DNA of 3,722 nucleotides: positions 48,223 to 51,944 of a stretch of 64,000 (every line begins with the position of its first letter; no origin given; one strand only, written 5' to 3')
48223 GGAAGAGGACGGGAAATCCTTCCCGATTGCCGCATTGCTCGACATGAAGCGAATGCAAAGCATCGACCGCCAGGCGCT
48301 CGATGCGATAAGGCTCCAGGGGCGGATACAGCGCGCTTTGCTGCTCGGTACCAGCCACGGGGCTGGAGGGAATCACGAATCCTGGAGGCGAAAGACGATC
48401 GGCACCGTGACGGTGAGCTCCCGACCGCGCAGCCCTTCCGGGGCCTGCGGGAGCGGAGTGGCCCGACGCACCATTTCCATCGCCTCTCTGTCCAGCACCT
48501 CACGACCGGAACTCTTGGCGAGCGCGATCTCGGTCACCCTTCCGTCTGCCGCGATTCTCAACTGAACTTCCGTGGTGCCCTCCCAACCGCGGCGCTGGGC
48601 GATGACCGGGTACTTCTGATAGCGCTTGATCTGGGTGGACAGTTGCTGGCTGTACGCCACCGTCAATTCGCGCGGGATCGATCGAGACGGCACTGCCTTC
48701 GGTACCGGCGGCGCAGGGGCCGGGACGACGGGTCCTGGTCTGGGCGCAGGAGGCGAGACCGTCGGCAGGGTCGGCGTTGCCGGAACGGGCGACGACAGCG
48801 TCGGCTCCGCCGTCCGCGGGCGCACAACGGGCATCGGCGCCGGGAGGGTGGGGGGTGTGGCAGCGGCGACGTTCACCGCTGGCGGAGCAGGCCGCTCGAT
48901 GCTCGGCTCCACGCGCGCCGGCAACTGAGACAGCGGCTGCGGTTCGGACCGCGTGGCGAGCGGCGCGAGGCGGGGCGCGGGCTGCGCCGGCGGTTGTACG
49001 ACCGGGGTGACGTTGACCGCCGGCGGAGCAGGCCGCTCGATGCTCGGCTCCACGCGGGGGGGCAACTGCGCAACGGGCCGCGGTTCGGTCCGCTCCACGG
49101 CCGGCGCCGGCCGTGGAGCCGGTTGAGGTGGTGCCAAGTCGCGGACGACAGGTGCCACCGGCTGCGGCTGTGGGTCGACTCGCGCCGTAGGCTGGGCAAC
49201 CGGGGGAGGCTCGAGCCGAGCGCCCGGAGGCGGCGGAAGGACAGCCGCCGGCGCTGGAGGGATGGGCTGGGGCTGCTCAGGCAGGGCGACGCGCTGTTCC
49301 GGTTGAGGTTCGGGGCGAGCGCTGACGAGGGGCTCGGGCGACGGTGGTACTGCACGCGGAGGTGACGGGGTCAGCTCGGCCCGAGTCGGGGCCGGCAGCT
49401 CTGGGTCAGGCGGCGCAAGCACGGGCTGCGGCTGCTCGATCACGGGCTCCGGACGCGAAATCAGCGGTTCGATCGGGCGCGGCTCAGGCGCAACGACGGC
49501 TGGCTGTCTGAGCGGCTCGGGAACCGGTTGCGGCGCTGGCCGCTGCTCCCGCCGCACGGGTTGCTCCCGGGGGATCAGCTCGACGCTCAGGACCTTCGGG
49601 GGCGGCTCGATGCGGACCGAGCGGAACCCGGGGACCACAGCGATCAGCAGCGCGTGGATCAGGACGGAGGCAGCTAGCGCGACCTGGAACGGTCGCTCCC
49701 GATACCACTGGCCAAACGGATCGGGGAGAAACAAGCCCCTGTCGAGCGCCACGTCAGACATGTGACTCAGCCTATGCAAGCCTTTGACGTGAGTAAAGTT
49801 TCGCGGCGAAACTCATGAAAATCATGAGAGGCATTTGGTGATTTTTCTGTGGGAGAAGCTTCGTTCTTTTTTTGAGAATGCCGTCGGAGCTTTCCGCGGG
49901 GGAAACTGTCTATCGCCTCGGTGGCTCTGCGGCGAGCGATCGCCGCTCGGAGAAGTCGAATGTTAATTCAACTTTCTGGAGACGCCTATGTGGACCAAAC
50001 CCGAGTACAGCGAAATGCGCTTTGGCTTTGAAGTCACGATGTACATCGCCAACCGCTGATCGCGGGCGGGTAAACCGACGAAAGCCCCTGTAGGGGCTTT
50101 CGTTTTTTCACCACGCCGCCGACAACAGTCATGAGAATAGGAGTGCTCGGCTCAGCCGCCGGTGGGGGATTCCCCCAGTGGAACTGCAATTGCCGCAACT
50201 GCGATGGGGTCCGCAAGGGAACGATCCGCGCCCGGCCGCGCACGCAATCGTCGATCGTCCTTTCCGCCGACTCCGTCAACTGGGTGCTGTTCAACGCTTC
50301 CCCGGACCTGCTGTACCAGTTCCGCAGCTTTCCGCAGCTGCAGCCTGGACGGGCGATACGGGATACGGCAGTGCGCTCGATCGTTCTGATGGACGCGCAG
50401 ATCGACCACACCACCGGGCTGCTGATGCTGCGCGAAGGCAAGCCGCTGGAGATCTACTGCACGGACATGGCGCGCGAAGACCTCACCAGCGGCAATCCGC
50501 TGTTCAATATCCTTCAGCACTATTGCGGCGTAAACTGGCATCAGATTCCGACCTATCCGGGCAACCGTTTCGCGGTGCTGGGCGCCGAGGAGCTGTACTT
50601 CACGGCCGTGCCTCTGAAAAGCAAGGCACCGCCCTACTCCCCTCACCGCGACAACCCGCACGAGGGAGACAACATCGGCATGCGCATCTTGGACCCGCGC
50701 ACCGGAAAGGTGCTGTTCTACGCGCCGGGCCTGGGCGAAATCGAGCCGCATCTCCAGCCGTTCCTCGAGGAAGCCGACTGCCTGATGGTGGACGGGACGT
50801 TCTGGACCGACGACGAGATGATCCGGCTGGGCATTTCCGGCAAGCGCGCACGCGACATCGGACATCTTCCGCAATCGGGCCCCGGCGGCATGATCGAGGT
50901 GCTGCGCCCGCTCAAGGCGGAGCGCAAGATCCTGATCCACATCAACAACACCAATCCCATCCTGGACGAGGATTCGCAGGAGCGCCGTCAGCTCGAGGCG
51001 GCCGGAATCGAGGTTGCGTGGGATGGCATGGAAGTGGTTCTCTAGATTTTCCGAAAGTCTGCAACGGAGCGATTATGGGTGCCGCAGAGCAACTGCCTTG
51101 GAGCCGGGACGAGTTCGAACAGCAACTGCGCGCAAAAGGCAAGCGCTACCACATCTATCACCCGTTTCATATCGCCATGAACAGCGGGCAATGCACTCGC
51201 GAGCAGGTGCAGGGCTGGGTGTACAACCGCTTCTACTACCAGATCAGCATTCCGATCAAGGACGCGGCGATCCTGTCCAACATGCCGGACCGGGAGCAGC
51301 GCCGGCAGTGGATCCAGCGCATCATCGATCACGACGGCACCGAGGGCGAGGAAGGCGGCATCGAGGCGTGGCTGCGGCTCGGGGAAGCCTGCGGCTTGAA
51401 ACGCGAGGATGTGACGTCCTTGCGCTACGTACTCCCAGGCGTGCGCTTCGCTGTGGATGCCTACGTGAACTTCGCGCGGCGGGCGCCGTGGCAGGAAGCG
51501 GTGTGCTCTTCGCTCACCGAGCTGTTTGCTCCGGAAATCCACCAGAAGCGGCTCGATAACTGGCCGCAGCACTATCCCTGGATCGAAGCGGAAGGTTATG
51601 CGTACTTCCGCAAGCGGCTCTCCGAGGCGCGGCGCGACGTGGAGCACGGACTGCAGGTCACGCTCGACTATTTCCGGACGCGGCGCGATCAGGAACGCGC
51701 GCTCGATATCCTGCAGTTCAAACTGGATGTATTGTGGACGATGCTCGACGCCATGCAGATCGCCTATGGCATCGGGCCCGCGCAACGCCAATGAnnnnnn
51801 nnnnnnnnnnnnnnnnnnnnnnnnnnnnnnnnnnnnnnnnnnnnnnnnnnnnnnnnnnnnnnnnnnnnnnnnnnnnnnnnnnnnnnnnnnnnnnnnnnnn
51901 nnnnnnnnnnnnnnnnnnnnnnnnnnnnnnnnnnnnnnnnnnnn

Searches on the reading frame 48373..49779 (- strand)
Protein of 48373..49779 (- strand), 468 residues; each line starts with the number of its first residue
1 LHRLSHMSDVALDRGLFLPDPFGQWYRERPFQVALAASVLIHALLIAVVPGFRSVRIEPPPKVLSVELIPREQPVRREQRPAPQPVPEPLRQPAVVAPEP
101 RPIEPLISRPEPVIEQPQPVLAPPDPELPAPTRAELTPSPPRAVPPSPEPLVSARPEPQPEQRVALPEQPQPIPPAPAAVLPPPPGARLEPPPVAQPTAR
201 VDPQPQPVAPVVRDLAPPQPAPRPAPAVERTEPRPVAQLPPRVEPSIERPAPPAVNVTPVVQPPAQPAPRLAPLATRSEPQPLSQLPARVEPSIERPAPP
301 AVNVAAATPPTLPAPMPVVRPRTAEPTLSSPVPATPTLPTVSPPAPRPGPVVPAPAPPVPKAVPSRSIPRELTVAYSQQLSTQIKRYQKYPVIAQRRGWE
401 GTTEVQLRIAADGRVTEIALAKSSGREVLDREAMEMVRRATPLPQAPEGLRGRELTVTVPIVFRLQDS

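Call 7: search_protein_families(library=pfam, proteins=[window:48373-49779:-])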
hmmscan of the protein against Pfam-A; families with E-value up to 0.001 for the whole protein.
window:48373-49779:- (468 aa): 2 families
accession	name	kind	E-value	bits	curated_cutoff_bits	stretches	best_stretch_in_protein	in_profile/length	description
PF03544.19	TonB_C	-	2.6e-18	66.7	24.6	1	388-465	3-79/79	Gram-negative bacterial TonB protein C-terminal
PF13103.11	TonB_2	-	3.3e-09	37.2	22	1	376-457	4-83/85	TonB C terminal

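Call 8: search_protein_families(library=ncbifam, proteins=[window:48373-49779:-])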
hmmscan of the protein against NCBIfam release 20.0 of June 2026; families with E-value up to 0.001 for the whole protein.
window:48373-49779:- (468 aa): 4 families
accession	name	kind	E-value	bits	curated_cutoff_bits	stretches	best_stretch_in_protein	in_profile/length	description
TIGR01352.1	tonB_Cterm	subfamily_domain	2.3e-20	72.7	27.1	1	389-465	2-75/76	TonB family protein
TIGR02794.1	tolA_full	equivalog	0.0001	21.7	59.45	1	375-449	279-347/362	cell envelope integrity protein TolA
NF047760.1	LIC10042_TonB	equivalog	0.00033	20.8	100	1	383-441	80-138/156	LIC_10042 family TonB-like protein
NF008082.0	PRK10819.1-3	equivalog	0.00044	20.1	265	1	390-439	168-217/242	TonB system transport protein TonB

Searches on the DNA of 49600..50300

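Call 73: search_rna_families(source=window, start=49600, end=50300, threshold=evalue, max_evalue=1)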
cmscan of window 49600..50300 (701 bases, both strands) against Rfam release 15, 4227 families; matches with E-value up to 1: 1.
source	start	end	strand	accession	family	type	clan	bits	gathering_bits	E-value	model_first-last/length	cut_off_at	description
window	50067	50114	-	RF00729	mir-278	Gene; miRNA;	-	17.9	55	0.25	1-75/75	no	mir-278 microRNA precursor family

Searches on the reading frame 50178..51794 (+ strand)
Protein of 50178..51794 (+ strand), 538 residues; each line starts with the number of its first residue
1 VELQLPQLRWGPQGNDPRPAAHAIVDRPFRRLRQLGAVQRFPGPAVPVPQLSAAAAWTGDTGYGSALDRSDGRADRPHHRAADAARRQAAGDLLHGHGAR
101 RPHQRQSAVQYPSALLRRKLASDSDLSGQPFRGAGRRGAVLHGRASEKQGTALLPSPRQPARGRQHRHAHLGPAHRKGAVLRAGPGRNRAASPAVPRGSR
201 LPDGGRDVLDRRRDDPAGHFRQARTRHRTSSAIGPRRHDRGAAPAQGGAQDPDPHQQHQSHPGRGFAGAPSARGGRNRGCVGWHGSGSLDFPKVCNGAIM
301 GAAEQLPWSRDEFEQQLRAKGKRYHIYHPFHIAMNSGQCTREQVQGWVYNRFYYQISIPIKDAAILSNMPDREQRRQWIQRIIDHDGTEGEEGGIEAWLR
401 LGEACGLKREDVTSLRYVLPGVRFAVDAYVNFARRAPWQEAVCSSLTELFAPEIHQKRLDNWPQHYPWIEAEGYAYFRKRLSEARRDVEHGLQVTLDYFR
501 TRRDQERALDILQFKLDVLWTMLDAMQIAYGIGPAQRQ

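Call 7: search_protein_families(library=pfam, proteins=[window:50178-51794:+])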
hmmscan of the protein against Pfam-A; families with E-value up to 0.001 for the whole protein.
window:50178-51794:+ (538 aa): 1 family
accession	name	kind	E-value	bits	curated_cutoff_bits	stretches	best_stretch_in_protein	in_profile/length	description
PF03070.21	TENA_THI-4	-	2.6e-55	187.9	22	1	315-524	2-209/210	TENA/THI-4/PQQC family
